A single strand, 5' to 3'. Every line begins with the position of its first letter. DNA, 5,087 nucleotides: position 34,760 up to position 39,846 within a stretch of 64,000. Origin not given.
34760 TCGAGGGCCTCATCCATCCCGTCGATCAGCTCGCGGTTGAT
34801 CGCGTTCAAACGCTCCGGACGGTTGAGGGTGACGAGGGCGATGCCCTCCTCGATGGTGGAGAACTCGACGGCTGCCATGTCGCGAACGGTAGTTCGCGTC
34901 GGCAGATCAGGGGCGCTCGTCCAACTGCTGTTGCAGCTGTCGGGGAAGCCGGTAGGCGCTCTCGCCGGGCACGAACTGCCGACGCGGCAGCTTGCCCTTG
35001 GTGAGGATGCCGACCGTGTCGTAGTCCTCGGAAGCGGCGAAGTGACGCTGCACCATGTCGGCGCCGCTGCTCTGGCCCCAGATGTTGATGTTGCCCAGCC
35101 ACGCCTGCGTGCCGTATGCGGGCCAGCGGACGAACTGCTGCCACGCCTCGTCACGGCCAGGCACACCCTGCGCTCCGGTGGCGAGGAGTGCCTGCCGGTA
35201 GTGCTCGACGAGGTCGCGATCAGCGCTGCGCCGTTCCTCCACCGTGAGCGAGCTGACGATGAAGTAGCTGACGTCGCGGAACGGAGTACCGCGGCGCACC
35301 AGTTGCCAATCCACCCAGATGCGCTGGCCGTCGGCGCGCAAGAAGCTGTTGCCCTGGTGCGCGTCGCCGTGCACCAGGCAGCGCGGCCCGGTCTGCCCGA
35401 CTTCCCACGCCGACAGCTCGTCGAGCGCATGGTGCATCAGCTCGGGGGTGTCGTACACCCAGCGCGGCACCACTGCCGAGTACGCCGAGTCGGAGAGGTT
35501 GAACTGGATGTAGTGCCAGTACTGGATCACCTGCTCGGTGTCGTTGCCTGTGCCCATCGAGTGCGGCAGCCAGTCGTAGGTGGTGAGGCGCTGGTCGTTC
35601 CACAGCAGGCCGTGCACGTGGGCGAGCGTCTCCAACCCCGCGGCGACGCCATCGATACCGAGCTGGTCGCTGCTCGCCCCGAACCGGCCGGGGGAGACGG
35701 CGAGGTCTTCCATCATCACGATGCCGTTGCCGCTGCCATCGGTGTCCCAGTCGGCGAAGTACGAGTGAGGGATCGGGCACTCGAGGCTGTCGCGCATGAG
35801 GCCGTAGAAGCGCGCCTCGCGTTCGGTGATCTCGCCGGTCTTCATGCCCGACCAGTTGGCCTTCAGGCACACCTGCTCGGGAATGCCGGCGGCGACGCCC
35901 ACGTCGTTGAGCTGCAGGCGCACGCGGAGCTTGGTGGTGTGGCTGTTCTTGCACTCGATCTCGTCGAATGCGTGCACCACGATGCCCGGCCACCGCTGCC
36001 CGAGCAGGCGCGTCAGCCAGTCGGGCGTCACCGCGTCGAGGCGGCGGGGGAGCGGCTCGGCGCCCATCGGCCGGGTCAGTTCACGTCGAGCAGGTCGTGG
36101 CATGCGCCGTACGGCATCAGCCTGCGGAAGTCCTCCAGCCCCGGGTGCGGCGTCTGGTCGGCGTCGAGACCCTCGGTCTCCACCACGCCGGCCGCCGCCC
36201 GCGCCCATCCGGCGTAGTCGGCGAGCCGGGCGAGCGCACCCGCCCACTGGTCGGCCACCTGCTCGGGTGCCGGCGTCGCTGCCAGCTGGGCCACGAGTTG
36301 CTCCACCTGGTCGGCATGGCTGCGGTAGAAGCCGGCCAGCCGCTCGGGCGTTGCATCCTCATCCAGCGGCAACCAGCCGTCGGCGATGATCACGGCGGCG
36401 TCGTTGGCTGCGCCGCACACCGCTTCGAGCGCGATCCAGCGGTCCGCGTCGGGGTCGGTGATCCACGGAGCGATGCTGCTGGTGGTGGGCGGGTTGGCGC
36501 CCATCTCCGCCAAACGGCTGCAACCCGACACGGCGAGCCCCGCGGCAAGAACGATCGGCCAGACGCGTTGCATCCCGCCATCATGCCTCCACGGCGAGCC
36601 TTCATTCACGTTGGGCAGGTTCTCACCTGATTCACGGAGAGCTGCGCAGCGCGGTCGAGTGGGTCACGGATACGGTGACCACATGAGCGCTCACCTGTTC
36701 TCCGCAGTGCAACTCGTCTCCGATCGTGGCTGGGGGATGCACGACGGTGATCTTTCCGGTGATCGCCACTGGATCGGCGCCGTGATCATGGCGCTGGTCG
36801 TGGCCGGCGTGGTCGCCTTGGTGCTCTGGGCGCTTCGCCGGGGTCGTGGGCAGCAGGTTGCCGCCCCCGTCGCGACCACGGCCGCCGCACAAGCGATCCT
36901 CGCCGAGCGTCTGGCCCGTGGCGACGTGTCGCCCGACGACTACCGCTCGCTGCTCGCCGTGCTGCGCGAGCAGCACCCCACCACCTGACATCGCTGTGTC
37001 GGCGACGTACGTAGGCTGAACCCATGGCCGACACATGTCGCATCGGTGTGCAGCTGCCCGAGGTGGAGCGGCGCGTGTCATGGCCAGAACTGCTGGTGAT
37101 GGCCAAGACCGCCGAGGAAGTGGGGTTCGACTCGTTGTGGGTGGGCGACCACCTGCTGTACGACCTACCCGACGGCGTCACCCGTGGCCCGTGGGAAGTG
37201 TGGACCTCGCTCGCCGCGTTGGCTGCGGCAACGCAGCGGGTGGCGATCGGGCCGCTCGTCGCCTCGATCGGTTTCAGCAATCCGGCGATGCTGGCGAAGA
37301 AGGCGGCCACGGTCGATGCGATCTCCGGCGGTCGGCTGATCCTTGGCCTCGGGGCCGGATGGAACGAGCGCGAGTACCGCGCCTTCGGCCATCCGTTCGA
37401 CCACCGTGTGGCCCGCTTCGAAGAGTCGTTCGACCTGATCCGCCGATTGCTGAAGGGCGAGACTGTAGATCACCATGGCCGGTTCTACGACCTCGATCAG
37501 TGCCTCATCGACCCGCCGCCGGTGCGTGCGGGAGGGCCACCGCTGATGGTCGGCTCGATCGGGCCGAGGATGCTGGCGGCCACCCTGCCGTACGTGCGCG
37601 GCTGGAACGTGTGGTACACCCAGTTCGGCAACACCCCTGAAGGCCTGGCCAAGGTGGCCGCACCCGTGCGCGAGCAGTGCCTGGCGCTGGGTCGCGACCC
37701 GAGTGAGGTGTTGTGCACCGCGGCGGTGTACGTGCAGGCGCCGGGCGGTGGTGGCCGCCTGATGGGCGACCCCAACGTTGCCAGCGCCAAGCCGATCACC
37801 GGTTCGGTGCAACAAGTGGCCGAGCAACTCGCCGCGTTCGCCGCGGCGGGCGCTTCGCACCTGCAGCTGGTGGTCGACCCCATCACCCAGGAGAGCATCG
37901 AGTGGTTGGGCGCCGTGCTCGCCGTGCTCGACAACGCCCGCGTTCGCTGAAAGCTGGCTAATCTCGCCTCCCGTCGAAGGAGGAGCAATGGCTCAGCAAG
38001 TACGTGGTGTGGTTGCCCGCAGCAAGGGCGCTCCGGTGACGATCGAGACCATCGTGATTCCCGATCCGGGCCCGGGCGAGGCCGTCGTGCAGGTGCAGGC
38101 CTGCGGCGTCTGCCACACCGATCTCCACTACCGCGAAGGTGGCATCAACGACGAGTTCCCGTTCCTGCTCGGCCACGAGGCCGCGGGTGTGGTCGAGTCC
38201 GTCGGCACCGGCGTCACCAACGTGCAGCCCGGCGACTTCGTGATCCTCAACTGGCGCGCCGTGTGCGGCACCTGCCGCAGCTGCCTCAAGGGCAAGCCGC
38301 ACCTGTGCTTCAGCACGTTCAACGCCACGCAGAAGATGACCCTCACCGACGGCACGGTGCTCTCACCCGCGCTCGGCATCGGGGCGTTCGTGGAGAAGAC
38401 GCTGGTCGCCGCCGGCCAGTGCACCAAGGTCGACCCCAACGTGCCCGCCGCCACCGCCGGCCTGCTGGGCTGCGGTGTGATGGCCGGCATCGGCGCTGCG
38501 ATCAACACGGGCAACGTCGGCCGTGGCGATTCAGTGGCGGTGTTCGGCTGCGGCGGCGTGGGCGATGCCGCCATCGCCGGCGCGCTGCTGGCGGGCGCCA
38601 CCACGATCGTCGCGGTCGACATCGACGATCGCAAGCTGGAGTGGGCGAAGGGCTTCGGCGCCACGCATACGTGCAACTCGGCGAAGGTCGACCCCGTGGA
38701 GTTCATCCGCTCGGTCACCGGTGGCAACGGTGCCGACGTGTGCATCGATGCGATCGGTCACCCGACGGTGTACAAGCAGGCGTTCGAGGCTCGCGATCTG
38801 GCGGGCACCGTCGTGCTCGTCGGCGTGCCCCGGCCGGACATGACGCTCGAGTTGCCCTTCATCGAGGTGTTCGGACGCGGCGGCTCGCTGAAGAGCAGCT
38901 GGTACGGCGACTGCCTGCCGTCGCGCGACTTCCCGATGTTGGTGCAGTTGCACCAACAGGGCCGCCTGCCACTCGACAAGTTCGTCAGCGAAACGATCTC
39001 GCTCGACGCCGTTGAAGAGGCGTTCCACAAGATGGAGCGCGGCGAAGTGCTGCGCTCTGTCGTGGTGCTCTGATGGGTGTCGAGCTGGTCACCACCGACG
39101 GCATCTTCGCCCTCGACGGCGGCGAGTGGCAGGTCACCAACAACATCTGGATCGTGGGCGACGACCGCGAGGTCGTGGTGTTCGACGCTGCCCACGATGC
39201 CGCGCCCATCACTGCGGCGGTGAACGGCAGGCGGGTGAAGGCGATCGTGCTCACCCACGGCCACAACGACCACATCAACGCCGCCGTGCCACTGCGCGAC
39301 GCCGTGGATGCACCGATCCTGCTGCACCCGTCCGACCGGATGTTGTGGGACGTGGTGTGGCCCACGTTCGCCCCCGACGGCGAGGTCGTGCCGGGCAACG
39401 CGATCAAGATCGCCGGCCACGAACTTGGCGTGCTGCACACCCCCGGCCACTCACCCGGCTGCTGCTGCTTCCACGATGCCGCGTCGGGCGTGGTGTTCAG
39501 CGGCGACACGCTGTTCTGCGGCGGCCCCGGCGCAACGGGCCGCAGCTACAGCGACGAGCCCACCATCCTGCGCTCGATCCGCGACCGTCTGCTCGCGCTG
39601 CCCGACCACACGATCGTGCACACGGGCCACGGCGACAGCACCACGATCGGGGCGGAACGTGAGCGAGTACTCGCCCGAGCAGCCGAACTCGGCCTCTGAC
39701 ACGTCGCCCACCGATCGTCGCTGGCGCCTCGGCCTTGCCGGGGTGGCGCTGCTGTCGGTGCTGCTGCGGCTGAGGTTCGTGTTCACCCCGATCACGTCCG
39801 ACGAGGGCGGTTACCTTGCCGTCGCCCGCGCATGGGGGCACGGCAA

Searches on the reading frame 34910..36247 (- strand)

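Call 44: search_protein_families(library=pfam, max_evalue=0.00001, proteins=[window:34910-36247:-])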
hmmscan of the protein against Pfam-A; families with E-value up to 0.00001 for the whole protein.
window:34910-36247:- (446 aa): 3 families
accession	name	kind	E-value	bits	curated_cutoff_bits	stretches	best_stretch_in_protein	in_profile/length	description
PF02958.26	EcKL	-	5.8e-12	46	22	1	159-356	78-287/294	Ecdysteroid kinase-like family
PF01636.29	APH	-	2.3e-09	37.8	23.2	1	142-351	38-230/239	Phosphotransferase enzyme family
PF07914.17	DUF1679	-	3.4e-07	29.9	24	1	290-355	269-339/414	Uncharacterized oxidoreductase dhs-27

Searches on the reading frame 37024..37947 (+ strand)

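Call 44: search_protein_families(library=pfam, max_evalue=0.00001, proteins=[window:37024-37947:+])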
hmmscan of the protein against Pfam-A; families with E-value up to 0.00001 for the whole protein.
window:37024-37947:+ (308 aa): 1 family
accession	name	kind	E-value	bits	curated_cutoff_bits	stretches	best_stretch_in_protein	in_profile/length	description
PF00296.26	Bac_luciferase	-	1.8e-52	179.1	27.9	1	19-237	21-228/314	Luciferase-like monooxygenase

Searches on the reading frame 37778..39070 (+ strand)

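Call 44: search_protein_families(library=pfam, max_evalue=0.00001, proteins=[window:37778-39070:+])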
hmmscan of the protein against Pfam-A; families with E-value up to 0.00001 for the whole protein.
window:37778-39070:+ (431 aa): 4 families
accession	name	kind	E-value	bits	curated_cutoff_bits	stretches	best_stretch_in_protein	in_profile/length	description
PF00107.32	ADH_zinc_N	-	3.1e-27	95.5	31.8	1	260-391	1-126/129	Zinc-binding dehydrogenase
PF08240.17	ADH_N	-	7.5e-26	90.9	23.5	1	98-219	1-103/104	Alcohol dehydrogenase GroES-like domain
PF13602.12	ADH_zinc_N_2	-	5.8e-07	30.9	27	1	294-424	2-128/134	Zinc-binding dehydrogenase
PF16912.11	Glu_dehyd_C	-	3e-06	27.3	34.9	0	251-358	32-138/211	Glucose dehydrogenase C-terminus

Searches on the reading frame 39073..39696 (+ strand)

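Call 44: search_protein_families(library=pfam, max_evalue=0.00001, proteins=[window:39073-39696:+])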
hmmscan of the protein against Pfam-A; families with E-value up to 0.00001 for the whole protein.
window:39073-39696:+ (208 aa): 1 family
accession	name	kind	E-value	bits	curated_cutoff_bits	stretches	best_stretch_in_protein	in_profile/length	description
PF00753.33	Lactamase_B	-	7.6e-26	91.7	22.7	1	23-186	6-196/196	Metallo-beta-lactamase superfamily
